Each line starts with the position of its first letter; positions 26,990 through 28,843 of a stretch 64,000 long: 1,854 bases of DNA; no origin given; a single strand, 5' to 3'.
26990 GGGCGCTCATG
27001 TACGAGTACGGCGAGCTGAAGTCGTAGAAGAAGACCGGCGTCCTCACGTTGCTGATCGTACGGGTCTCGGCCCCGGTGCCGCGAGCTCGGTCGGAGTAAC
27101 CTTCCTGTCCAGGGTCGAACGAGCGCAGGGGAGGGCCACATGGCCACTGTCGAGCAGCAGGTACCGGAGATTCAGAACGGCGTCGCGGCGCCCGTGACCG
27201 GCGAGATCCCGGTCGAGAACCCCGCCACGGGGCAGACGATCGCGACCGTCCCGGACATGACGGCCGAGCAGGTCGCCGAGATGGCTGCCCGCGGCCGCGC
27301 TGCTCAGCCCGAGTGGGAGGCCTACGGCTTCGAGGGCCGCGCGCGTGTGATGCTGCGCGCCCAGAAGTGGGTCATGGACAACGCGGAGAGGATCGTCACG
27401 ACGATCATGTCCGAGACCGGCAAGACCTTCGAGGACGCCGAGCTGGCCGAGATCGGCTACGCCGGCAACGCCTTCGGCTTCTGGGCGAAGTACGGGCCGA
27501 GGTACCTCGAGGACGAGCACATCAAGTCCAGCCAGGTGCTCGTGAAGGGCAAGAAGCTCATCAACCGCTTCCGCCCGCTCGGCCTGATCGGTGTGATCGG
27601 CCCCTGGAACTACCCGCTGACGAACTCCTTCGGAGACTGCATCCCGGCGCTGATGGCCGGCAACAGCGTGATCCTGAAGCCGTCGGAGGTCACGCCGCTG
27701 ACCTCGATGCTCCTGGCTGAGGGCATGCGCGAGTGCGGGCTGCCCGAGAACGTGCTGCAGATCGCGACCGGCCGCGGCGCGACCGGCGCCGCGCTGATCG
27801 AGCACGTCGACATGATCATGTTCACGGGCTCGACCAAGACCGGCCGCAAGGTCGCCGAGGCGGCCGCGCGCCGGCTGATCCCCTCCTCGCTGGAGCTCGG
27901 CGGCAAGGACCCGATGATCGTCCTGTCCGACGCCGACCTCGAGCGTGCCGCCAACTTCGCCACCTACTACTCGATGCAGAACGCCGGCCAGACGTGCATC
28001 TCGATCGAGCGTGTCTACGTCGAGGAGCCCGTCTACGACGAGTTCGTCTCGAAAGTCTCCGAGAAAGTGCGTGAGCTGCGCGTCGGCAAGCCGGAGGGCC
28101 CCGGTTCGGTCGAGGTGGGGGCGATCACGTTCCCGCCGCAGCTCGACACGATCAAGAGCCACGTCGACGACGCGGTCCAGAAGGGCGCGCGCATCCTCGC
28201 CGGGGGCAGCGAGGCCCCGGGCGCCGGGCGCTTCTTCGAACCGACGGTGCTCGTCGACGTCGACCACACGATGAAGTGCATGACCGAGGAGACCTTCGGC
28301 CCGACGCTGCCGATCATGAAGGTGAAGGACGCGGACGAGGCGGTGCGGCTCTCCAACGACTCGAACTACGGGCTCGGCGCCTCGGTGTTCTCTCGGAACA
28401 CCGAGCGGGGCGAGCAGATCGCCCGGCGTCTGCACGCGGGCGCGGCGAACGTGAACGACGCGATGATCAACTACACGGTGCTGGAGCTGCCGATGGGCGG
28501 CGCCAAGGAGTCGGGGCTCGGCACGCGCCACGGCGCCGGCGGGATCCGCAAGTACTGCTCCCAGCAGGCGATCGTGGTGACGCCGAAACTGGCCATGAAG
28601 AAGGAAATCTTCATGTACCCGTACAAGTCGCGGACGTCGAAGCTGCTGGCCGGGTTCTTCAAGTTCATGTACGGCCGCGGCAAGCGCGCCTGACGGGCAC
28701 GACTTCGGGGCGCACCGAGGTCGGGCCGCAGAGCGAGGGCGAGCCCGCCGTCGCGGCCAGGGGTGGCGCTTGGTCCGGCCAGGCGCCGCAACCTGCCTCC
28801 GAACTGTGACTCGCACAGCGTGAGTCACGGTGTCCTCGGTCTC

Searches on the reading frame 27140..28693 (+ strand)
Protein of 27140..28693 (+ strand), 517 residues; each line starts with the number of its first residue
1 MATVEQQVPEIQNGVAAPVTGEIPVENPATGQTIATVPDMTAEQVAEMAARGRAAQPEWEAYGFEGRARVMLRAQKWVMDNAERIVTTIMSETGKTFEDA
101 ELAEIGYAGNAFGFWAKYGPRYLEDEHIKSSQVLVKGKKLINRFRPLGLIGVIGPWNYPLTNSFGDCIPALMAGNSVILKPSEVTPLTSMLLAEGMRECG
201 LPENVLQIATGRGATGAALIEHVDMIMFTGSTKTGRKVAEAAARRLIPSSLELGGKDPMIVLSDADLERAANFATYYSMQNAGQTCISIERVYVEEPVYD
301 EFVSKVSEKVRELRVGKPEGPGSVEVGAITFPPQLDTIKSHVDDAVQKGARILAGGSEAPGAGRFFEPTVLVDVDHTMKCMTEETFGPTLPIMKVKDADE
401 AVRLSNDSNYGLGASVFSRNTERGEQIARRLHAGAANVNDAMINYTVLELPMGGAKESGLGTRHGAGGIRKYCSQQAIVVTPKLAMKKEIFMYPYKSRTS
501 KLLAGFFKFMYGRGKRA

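Call 53: search_protein_families(library=pfam, proteins=[window:27140-28693:+], max_evalue=0.0001)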
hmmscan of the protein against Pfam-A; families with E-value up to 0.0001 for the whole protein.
window:27140-28693:+ (517 aa): 1 family
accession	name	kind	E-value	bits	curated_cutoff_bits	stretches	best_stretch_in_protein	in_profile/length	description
PF00171.27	Aldedh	-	7.3e-142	473.6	23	1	21-477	7-460/461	Aldehyde dehydrogenase family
